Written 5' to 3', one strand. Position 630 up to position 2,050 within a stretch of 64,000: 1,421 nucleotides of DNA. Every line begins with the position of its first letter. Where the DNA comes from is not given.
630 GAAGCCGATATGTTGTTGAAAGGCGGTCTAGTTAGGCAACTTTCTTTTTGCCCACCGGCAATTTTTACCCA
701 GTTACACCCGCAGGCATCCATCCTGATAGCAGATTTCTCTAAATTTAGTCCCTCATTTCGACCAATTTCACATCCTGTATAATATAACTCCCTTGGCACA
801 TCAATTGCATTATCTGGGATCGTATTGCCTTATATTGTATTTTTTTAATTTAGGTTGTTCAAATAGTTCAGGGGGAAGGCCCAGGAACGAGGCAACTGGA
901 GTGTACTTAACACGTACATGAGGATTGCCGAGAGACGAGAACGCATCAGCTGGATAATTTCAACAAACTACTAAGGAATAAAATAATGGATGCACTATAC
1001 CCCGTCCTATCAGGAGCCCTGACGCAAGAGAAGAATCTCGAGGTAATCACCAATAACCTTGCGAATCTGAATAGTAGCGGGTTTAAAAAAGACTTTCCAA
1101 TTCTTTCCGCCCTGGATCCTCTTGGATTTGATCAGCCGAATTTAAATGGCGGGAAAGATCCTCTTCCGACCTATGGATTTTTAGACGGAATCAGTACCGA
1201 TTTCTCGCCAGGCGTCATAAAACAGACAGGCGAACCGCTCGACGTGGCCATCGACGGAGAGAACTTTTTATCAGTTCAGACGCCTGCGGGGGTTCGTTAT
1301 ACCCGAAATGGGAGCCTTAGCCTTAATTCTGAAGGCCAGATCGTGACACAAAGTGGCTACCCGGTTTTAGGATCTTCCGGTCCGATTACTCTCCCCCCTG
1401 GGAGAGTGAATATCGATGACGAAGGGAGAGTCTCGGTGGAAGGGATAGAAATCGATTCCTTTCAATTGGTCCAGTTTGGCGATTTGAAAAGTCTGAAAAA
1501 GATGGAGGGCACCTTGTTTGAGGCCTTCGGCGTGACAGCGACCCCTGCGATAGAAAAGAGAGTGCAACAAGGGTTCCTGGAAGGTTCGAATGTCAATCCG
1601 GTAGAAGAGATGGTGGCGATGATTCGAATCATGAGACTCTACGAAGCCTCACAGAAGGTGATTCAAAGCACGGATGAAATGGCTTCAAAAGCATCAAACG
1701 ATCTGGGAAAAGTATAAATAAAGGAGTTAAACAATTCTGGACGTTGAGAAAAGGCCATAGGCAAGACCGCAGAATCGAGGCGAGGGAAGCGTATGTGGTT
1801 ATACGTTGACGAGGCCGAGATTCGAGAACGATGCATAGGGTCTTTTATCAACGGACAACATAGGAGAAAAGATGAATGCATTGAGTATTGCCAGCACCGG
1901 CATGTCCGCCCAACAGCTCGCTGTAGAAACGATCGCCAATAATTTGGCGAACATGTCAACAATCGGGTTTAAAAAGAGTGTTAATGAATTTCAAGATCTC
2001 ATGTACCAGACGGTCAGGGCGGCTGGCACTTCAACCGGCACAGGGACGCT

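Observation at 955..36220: Recurrent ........-centred element just upstream of several flagellar start codons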

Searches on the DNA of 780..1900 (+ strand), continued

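Call 100: search_with_rna_model(model_id=R2, sources=[L173, L174, L175, L176, L177, L178, L179, L180, L181, L182, L183, L184, L185, L186, L187, L188, L189, L190, L191, L192, L193, L194, L195, L196, L197, L198, L199, L200, L201, L202, L203, L204, L205, L206, L207, L208, L209, L210, L211, L212, L213, L214], max_evalue=0.01)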
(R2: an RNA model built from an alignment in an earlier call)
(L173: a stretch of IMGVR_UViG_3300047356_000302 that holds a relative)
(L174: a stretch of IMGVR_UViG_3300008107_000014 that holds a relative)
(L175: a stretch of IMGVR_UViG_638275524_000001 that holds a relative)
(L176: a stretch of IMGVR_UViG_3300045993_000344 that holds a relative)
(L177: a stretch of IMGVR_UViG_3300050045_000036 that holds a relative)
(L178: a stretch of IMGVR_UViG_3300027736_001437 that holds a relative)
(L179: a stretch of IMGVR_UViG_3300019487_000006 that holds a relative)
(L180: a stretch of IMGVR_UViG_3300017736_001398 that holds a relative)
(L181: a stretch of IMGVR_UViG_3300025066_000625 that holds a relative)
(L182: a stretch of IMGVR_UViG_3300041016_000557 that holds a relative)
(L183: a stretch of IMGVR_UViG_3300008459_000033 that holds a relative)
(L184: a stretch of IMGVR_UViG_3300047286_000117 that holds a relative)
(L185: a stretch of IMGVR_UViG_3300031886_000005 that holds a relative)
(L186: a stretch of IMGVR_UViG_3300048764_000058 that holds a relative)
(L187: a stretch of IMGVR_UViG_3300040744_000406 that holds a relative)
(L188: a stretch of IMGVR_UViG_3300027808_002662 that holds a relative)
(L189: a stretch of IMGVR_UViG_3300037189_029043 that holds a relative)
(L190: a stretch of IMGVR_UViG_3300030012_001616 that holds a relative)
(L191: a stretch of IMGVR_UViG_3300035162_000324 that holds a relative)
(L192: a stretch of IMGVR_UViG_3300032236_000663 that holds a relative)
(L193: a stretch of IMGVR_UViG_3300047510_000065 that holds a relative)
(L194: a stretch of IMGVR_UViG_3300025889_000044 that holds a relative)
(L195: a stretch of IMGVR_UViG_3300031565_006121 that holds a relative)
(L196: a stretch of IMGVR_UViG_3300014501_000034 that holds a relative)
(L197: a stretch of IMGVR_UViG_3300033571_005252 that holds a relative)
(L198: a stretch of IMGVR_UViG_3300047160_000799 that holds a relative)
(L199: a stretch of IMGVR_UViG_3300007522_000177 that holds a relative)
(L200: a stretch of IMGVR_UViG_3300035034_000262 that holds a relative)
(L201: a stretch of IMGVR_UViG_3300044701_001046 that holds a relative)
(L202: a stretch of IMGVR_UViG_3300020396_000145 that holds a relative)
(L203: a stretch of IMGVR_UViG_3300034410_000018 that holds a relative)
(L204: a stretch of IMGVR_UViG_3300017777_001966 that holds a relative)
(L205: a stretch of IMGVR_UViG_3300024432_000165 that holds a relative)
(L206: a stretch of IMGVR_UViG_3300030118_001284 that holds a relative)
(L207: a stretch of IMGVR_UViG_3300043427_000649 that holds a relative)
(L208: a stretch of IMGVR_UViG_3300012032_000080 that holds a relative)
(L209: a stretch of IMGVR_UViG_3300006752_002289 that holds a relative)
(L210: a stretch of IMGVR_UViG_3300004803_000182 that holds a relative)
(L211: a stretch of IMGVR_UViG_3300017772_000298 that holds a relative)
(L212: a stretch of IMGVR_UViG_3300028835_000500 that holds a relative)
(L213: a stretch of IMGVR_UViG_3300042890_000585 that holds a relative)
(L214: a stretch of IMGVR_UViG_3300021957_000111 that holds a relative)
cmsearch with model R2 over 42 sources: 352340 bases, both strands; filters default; matches with E-value up to 0.01: 0.
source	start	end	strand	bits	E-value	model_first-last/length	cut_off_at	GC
